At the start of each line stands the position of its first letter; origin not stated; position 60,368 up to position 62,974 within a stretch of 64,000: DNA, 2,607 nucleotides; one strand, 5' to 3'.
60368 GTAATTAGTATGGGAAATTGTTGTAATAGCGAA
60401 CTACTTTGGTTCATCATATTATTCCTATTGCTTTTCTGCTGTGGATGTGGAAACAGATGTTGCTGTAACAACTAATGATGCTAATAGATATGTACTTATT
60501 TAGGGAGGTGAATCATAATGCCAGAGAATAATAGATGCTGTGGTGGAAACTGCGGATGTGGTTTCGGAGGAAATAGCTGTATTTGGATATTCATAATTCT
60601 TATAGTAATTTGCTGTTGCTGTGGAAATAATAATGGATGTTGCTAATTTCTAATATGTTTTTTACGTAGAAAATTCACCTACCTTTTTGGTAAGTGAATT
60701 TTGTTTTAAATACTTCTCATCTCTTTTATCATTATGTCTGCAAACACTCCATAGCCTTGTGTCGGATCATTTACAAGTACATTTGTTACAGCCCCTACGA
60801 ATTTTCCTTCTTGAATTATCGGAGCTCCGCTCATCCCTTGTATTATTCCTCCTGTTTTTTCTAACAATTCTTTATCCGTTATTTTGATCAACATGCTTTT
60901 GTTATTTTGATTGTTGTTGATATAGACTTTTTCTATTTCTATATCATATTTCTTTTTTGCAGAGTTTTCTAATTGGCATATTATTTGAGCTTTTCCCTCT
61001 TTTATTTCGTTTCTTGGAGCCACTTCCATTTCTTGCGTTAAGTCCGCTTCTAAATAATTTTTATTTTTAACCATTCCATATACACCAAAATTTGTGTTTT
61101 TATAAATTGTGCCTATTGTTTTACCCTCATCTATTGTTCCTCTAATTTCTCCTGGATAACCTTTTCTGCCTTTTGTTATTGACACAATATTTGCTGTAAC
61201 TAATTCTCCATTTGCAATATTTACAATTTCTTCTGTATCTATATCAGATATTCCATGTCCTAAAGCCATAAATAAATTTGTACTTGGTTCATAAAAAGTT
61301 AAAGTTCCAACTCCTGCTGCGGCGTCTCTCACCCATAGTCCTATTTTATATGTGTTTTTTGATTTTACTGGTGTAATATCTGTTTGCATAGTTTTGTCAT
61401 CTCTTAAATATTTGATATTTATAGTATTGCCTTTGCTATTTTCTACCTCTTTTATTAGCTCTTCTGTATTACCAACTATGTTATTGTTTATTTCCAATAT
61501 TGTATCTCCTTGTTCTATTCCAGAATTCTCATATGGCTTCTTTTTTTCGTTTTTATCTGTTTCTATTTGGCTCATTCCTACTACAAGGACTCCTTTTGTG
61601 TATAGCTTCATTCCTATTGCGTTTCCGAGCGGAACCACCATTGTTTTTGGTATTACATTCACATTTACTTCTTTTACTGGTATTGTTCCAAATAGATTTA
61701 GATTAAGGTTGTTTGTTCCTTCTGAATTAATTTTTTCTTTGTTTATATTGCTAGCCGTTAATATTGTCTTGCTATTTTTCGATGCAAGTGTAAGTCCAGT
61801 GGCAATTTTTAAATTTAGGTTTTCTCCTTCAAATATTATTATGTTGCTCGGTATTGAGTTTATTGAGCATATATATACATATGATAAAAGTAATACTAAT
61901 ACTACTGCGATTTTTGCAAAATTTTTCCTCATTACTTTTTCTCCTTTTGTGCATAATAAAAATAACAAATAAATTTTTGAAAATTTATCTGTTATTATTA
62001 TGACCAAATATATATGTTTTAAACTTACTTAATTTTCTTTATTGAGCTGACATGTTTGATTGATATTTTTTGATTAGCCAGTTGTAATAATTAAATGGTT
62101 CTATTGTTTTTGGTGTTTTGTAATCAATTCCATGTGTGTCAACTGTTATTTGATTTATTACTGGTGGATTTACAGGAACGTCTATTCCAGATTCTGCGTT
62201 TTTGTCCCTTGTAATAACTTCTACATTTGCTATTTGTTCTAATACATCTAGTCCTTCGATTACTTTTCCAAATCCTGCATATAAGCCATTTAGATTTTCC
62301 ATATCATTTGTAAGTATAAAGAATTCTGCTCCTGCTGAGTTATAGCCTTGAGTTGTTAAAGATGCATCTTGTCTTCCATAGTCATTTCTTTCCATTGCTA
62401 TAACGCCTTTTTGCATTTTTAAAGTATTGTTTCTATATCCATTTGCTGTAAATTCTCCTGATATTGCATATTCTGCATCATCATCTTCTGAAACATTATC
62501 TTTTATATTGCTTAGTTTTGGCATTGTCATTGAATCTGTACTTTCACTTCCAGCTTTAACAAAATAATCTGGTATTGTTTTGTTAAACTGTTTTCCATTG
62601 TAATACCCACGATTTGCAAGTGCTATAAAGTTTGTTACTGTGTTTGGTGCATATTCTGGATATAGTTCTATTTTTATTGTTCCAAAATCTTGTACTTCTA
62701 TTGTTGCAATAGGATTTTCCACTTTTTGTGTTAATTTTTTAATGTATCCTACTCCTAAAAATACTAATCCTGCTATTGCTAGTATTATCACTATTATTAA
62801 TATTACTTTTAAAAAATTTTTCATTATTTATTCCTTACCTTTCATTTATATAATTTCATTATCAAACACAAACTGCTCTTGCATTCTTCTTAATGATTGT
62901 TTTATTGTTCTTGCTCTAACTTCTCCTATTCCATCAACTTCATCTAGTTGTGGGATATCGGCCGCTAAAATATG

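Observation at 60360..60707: Tandem pair of strongly expressed tiny Cys/Gly-rich transmembrane peptides between mutL and spoIVB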

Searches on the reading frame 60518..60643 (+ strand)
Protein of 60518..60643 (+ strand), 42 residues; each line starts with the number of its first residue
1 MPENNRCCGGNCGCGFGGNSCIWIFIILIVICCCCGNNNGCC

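Call 3: search_protein_families(library=pfam, proteins=[window:60518-60643:+], max_evalue=10)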
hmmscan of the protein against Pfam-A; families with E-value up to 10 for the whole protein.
seq(42 aa): 1 family
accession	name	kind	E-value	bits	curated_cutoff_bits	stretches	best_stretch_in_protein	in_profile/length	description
PF11669.13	WBP-1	-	4.9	8.3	28.1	1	3-37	4-40/102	WW domain-binding protein 1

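Call 4: search_protein_families(library=ncbifam, proteins=[window:60518-60643:+], max_evalue=10)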
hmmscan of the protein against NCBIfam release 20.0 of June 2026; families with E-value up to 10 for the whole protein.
seq(42 aa): 0 families

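Call 10: find_homologous_proteins(query=window:60518-60643:+, max_evalue=10)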
Query seq(42 aa) (42 aa): 2 proteins with E <= 10 among 2 candidates.
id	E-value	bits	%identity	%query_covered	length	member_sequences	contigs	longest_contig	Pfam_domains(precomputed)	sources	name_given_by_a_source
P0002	3.0e-15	73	94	74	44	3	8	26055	-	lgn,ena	-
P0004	1.8e-11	61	84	86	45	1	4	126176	-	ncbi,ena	-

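Call 14: find_encoding_contigs(protein=P0004, flank=4000, max_places=6)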
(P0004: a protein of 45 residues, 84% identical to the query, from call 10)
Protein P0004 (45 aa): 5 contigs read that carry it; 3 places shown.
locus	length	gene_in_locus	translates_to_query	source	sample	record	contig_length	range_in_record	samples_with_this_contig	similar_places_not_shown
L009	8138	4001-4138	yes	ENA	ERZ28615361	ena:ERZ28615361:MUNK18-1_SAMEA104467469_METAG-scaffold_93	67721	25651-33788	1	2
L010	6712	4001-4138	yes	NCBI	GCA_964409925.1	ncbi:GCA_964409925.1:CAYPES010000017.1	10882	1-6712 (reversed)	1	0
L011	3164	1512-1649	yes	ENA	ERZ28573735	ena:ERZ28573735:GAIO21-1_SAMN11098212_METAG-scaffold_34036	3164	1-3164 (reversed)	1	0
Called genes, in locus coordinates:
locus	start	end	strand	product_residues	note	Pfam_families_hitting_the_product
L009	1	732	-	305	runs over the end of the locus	PF01745:IPT, PF01715:IPPT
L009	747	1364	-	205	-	PF13858:DUF4199 (weak)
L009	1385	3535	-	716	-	PF02518:HATPase_c, PF13589:HATPase_c_3, PF01119:DNA_mis_repair, PF08676:MutL_C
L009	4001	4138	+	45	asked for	-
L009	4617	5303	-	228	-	PF04203:Sortase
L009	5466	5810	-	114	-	PF11969:DcpS_C, PF01230:HIT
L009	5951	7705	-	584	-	PF01411:tRNA-synt_2c, PF07973:tRNA_SAD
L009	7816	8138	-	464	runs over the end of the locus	PF00919:UPF0004, PF04055:Radical_SAM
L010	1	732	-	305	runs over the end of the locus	PF01745:IPT, PF01715:IPPT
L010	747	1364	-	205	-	PF13858:DUF4199 (weak)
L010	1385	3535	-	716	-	PF02518:HATPase_c, PF13589:HATPase_c_3, PF01119:DNA_mis_repair, PF08676:MutL_C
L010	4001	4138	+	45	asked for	-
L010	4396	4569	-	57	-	PF04203:Sortase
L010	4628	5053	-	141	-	-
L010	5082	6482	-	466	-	-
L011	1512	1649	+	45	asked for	-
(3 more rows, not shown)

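Call 30: search_protein_representatives(alignment_id=A1)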
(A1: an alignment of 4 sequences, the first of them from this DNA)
Query: 4 sequences, 44 profile positions. Proteins with E-value up to 0.001 (for the whole library): 23; up to 1e-10: 1; up to 1e-30: 0. The best 23 are listed.
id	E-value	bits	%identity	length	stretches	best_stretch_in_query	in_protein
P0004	7.4e-19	83.8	-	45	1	1-44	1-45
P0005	5.1e-08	49.2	-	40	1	1-42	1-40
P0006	2.4e-07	47.0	-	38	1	1-42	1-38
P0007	8.0e-07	45.3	-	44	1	1-43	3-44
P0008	2.0e-06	44.0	-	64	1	1-44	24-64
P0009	3.3e-06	43.4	-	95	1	11-44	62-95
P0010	3.1e-05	40.3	-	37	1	10-43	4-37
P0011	3.5e-05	40.1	-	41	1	1-44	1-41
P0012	7.8e-05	38.9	-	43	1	1-44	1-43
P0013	8.1e-05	38.9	-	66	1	1-43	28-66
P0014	8.1e-05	38.9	-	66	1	1-42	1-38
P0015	8.2e-05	38.9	-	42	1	9-42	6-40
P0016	9.8e-05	38.6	-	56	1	1-42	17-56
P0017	1.1e-04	38.5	-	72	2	13-43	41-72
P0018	1.1e-04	38.5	-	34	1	12-44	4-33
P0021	2.7e-04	37.2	-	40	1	1-42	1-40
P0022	3.3e-04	37.0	-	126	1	1-38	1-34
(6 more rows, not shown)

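Call 34: search_protein_families(library=pfam, alignment_id=A3, max_evalue=10)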
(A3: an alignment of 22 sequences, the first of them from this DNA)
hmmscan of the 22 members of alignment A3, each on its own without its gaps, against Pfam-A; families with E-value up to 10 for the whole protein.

A. member 1, seq(42 aa): 1 family
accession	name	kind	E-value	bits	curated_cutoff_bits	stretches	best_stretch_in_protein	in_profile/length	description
PF11669.13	WBP-1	-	4.9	8.3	28.1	1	3-37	4-40/102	WW domain-binding protein 1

B. families by the number of members that match (of 22 scanned): 4 families
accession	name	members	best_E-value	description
PF11669.13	WBP-1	4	0.77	WW domain-binding protein 1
PF15468.11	DUF4636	1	0.49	Domain of unknown function (DUF4636)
PF11770.13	GAPT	1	0.65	GRB2-binding adapter (GAPT)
PF02565.21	RecO_C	1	9.4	Recombination protein O C terminal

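Call 35: search_protein_families(library=ncbifam, alignment_id=A3, max_evalue=10)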
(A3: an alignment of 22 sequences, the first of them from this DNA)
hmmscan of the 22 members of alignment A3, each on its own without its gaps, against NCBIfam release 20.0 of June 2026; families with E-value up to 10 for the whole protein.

A. member 1, seq(42 aa): 0 families

B. families by the number of members that match (of 22 scanned): 1 family
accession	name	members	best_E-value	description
NF011353.0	PRK14771.1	3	0.056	lipoprotein signal peptidase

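Call 36: find_encoding_contigs(protein=P0022, flank=5000, max_places=4)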
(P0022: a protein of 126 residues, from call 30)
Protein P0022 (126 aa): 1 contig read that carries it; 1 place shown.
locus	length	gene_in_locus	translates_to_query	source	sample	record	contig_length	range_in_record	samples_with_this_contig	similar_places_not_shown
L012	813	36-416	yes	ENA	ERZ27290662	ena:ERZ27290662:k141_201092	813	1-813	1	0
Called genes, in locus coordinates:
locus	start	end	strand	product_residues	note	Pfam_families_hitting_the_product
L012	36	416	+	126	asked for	PF02583:Trns_repr_metal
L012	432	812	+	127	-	?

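Call 37: find_encoding_contigs(protein=P0012, flank=5000, max_places=4)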
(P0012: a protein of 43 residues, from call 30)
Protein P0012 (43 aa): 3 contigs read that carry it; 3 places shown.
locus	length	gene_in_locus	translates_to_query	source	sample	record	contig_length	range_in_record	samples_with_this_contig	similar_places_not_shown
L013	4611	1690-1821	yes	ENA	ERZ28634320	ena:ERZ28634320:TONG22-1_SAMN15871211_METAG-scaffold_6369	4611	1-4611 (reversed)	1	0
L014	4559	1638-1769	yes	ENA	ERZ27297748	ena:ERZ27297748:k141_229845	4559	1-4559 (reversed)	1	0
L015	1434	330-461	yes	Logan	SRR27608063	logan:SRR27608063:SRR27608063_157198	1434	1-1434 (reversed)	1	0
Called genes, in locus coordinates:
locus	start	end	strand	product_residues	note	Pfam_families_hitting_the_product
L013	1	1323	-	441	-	?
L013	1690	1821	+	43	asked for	-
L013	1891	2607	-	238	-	-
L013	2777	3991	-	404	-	PF00890:FAD_binding_2 (faint), PF01134:GIDA (faint), PF03486:HI0933_like, PF01593:Amino_oxidase (faint), PF07992:Pyr_redox_2 (weak), PF22780:HI0933_like_1st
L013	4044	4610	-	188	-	?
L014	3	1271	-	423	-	?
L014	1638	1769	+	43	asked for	-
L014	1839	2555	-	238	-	-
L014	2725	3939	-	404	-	PF00890:FAD_binding_2 (faint), PF01134:GIDA (faint), PF03486:HI0933_like, PF01593:Amino_oxidase (faint), PF07992:Pyr_redox_2 (weak), PF22780:HI0933_like_1st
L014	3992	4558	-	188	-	?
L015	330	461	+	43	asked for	-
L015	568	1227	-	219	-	-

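Call 38: find_encoding_contigs(protein=P0011, flank=5000, max_places=4)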
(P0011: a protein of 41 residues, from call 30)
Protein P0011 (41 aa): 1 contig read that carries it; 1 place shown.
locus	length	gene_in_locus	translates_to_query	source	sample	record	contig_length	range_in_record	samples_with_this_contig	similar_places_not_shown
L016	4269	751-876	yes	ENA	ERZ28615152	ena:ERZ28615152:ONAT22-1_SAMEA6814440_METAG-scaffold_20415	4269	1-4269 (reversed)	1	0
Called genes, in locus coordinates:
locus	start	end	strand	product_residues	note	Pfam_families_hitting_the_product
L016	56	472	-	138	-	PF01938:TRAM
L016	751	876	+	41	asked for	-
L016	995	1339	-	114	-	PF11969:DcpS_C, PF01230:HIT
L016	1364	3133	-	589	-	PF01411:tRNA-synt_2c, PF07973:tRNA_SAD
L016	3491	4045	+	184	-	PF04014:MazE_antitoxin, PF15714:SpoVT_C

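Call 39: find_encoding_contigs(protein=P0021, flank=5000, max_places=4)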
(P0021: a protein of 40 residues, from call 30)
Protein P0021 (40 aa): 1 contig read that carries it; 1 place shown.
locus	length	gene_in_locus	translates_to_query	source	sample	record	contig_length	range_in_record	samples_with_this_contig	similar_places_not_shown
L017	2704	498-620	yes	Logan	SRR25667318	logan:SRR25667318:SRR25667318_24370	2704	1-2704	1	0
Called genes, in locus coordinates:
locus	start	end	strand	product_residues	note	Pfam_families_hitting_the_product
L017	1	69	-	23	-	?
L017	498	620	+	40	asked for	-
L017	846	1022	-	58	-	-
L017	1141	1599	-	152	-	PF13527:Acetyltransf_9 (weak), PF00583:Acetyltransf_1, PF13673:Acetyltransf_10 (weak), PF13508:Acetyltransf_7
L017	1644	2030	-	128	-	-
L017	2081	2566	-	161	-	PF00583:Acetyltransf_1, PF13420:Acetyltransf_4 (weak), PF13673:Acetyltransf_10 (weak), PF13508:Acetyltransf_7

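Call 43: find_related_loci(query=A4, collection=genome_contigs, flank=3000)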
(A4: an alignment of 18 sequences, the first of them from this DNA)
Query A4 (42 aa) in genome_contigs; peptide patterns used: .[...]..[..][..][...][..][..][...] (x = any residue, [..] = any of these).
600 stretches matched a pattern (row limit reached: there are more); 15 encode a relative of the query (tblastn E <= 1e-3); 15 distinct loci.
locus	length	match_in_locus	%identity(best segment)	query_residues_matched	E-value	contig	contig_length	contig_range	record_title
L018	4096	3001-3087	76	3-31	4e-12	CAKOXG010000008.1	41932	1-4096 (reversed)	MAG: uncultured Clostridia bacterium isolate REFINED_METABAT215_TOP10_CONTIGS_1500_ASSEMBLY_K77_MERGED__Hadza_MoBio_hadz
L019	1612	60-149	73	11-40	6e-9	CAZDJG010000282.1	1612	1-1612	MAG TPA_asm: uncultured Ruminococcus sp. isolate SRP222994_co1_529 genome assembly, contig: NODE_119941_length_1612_cov_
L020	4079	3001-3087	69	11-39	2e-7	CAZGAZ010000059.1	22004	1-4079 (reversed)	MAG TPA_asm: uncultured Ruminococcus sp. isolate SRP199465_co2_320 genome assembly, contig: NODE_6687_length_22004_cov_1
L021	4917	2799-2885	66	11-39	2e-7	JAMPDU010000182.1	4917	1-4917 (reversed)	MAG: Ruminococcus sp. isolate NALB_7823_30 Scaffold_#182__SCF_182___4917_bp, whole genome shotgun sequence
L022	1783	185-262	77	14-39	2e-7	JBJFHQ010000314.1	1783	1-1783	MAG: Oscillospiraceae bacterium isolate PUUB57_bin.035 NODE_51669_length_1783_cov_4.755208, whole genome shotgun sequenc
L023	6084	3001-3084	66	14-41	4e-7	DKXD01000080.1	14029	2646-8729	MAG TPA_asm: Ruminococcaceae bacterium UBA7135 UBA7135_contig_26446, whole genome shotgun sequence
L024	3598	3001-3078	69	14-39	8e-7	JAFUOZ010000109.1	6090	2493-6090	MAG: Oscillospiraceae bacterium isolate RGIG4694 Roe_deer_Rectum.Co__c2430232, whole genome shotgun sequence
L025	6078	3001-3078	74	12-38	2e-6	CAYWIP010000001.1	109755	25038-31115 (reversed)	MAG TPA_asm: uncultured Ruminococcus sp. isolate SRP287540_co1_257 genome assembly, contig: NODE_98_length_109755_cov_14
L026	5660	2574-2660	67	12-41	2e-6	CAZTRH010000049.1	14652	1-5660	MAG TPA_asm: uncultured Ruminococcus sp. isolate SRP350583_co3_355 genome assembly, contig: NODE_4260_length_14652_cov_9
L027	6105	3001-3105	67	9-42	3e-6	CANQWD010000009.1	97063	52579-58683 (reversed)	MAG: uncultured Clostridia bacterium isolate Lapin-013__bin27 genome assembly, contig: Lapin-013__NODE_100_length_97063_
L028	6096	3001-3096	59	11-42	3e-6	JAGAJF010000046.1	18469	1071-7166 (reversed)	MAG: Oscillospiraceae bacterium isolate RGIG8492 Water_deer_Cecum-1__c82741, whole genome shotgun sequence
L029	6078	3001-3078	65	14-39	4e-6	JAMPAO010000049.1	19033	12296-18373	MAG: Ruminococcus sp. isolate NALB_7813_12 Scaffold_#49__SCF_049___19033_bp, whole genome shotgun sequence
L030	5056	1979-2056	63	13-39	5e-6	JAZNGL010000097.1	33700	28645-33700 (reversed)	MAG: Clostridia bacterium isolate T1900044705_TS20190171.MAGScoT_cleanbin_000010 SGB_1808_k141_1323342, whole genome sho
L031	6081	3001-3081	59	12-38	9e-6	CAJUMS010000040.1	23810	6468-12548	MAG TPA_asm: uncultured Oscillospiraceae bacterium isolate MGBC157433 genome assembly, contig: MGBC157433.40, whole geno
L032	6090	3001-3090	60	11-40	7e-6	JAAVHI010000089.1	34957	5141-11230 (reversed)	MAG: Ruminococcus sp. isolate Mgla_MAG_49-bin_14 c_000000077335, whole genome shotgun sequence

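Call 71: search_protein_families(library=padloc, proteins=[window:60518-60643:+], max_evalue=1)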
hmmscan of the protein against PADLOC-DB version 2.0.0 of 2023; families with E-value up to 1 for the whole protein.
seq(42 aa): 0 families

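Call 72: search_protein_families(library=phrogs, proteins=[window:60518-60643:+], max_evalue=1)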
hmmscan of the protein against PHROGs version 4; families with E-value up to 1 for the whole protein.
seq(42 aa): 1 family
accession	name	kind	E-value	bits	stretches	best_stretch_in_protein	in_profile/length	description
phrog_16490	-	unknown function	0.012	16.2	1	10-39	22-51/286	-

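Call 74: find_encoding_contigs(protein=P0017, flank=4000, max_places=3)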
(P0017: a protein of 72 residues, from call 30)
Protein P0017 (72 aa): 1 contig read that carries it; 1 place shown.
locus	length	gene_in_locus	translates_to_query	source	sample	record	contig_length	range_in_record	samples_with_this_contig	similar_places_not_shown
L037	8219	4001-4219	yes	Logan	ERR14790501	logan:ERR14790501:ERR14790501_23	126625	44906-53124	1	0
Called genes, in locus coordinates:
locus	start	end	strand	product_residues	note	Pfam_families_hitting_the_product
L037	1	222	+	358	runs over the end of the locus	PF02424:ApbE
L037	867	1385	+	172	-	PF07155:ECF-ribofla_trS, PF12822:ECF_trnsprt (weak)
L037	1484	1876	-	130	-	-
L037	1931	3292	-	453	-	PF10646:Germane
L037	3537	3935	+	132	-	-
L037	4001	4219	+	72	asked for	-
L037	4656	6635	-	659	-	PF26549:Tricorn_N (faint), PF00326:Peptidase_S9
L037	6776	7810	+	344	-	PF05343:Peptidase_M42, PF01546:Peptidase_M20 (weak)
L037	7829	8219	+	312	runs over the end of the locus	PF03547:Mem_trans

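Call 81: predict_structure(alignment_id=A1)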
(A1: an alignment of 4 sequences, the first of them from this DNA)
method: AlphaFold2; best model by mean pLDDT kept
length: 42 residues; sequences in the alignment: 4
mean_pLDDT: 49.6   pTM: 0.30
mean pLDDT of the five models: 49.6, 49.6, 48.0, 47.6, 46.7
residues with pLDDT >= 90: 0; 70-90: 3; 50-70: 12; < 50: 27
segments of 3 or more residues with pLDDT < 50: 1-19, 35-42
pLDDT, mean of each block of 10 residues (from residue 1): 44 42 66 49 38
secondary structure, 60 per line:
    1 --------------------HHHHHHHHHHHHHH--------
elements in order: H21-34

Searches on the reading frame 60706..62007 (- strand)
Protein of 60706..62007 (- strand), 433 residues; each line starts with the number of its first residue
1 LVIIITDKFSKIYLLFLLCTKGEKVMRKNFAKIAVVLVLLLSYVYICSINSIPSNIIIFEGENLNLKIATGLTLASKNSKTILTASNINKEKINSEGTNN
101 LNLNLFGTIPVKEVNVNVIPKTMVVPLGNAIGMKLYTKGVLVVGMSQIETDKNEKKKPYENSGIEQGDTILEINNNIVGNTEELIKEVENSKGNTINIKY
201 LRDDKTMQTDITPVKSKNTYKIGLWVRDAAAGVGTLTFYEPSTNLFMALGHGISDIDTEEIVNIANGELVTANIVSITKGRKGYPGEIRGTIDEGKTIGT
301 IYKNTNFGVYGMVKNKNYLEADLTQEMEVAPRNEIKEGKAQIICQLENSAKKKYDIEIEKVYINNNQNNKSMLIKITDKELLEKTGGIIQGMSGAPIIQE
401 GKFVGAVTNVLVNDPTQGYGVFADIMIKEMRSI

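Call 59: search_protein_families(library=pfam, proteins=[window:60706-62007:-], max_evalue=0.01)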
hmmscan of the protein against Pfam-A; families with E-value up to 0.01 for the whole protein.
window:60706-62007:- (433 aa): 3 families
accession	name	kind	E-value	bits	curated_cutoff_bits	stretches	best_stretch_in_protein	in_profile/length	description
PF05580.18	Peptidase_S55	-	9.4e-84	281.1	25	1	219-427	2-210/210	SpoIVB peptidase S55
PF13180.12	PDZ_2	-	1.9e-08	34.9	27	1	154-211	20-78/80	PDZ domain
PF14685.13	PDZ_Tricorn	-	0.0013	19.1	25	1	152-206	26-82/88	Tricorn protease PDZ domain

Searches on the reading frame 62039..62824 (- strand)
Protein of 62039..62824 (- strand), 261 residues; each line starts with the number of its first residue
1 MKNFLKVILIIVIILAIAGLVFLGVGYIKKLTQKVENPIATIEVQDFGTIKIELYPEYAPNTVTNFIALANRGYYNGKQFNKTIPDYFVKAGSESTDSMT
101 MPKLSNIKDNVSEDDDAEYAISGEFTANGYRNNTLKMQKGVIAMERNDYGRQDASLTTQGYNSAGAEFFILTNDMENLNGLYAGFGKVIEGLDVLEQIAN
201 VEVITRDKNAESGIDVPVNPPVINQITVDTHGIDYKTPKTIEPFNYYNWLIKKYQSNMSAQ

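Call 59: search_protein_families(library=pfam, proteins=[window:62039-62824:-], max_evalue=0.01)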
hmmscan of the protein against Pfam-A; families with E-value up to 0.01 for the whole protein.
window:62039-62824:- (261 aa): 2 families
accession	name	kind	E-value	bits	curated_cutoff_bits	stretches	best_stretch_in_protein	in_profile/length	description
PF00160.26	Pro_isomerase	-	1.3e-31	110.5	21.7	1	41-209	3-148/159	Cyclophilin type peptidyl-prolyl cis-trans isomerase/CLD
PF15122.11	TMEM206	-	0.00029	20.5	27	1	1-59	8-69/296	TMEM206 protein family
